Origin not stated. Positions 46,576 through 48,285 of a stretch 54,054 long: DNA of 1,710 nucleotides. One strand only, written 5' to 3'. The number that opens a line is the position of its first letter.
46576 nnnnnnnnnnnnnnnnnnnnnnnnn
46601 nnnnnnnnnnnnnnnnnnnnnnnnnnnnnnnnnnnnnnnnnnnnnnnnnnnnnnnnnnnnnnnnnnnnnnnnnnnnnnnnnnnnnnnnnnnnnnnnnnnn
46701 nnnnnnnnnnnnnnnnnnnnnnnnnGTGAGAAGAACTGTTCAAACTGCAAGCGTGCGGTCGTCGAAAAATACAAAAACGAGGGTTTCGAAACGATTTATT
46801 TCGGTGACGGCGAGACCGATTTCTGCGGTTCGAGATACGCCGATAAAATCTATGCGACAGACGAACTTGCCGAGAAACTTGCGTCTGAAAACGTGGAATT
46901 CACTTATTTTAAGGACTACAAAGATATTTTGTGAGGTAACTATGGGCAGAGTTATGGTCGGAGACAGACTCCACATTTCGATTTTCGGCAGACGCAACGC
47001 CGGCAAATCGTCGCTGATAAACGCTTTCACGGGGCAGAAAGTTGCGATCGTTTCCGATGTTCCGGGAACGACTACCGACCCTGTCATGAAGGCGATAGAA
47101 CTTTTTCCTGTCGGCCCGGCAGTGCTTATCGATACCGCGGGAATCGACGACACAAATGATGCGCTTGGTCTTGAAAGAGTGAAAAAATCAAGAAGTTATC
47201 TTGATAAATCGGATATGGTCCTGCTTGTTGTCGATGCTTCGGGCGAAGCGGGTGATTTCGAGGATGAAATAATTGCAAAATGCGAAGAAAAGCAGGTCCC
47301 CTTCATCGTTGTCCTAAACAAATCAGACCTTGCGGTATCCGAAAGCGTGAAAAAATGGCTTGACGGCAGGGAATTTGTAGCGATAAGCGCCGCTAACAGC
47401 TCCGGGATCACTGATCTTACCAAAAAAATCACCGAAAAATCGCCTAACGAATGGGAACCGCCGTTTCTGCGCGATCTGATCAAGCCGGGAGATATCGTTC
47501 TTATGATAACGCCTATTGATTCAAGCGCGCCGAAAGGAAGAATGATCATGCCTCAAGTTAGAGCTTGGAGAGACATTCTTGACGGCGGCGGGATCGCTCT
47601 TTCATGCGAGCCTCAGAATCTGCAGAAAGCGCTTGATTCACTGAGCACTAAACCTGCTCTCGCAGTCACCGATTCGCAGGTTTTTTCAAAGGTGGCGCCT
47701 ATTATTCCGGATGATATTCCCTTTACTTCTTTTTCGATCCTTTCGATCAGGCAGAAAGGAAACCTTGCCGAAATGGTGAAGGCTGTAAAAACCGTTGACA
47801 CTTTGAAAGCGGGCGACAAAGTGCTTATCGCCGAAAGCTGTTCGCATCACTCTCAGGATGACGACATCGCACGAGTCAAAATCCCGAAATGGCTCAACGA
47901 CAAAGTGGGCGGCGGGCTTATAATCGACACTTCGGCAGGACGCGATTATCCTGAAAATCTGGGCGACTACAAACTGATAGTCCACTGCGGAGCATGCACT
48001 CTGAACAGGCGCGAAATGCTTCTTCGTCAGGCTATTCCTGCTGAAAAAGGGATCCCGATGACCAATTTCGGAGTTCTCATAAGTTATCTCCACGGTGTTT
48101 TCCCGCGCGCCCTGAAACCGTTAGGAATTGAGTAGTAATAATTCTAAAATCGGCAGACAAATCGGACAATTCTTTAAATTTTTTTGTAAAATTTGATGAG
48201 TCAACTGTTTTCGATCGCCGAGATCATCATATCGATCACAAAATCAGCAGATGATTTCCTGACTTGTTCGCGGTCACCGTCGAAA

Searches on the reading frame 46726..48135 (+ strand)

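Call 22: search_protein_families(library=pfam, proteins=[window:46726-48135:+], max_evalue=0.001)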
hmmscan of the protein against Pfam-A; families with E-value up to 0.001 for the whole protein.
window:46726-48135:+ (469 aa): 8 families
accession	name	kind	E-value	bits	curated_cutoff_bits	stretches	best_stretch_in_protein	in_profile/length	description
PF18133.7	HydF_tetramer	-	6.2e-43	145.8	22.6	1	349-465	2-118/118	Hydrogen maturase F tetramerization domain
PF18128.7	HydF_dimer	-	1.1e-34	118.9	23.4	1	248-345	2-99/99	Hydrogen maturase F dimerization domain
PF01926.29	MMR_HSR1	-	5.1e-24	85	21.9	1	84-199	2-113/113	50S ribosome-binding GTPase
PF00350.29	Dynamin_N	-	1.2e-10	42.1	27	1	84-116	1-33/168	Dynamin family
PF02421.24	FeoB_N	-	3.9e-10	39.9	27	1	83-234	2-155/156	Ferrous iron transport protein B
PF03193.22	RsgA_GTPase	-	4.5e-07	30.3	30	0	178-238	41-107/174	RsgA GTPase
PF00009.33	GTP_EFTU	-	2.6e-06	27.6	26.5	1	159-231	90-178/188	Elongation factor Tu GTP binding domain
PF16897.10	MMR_HSR1_Xtn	-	5.8e-05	23.5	35.2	1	176-237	43-102/106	C-terminal region of MMR_HSR1 domain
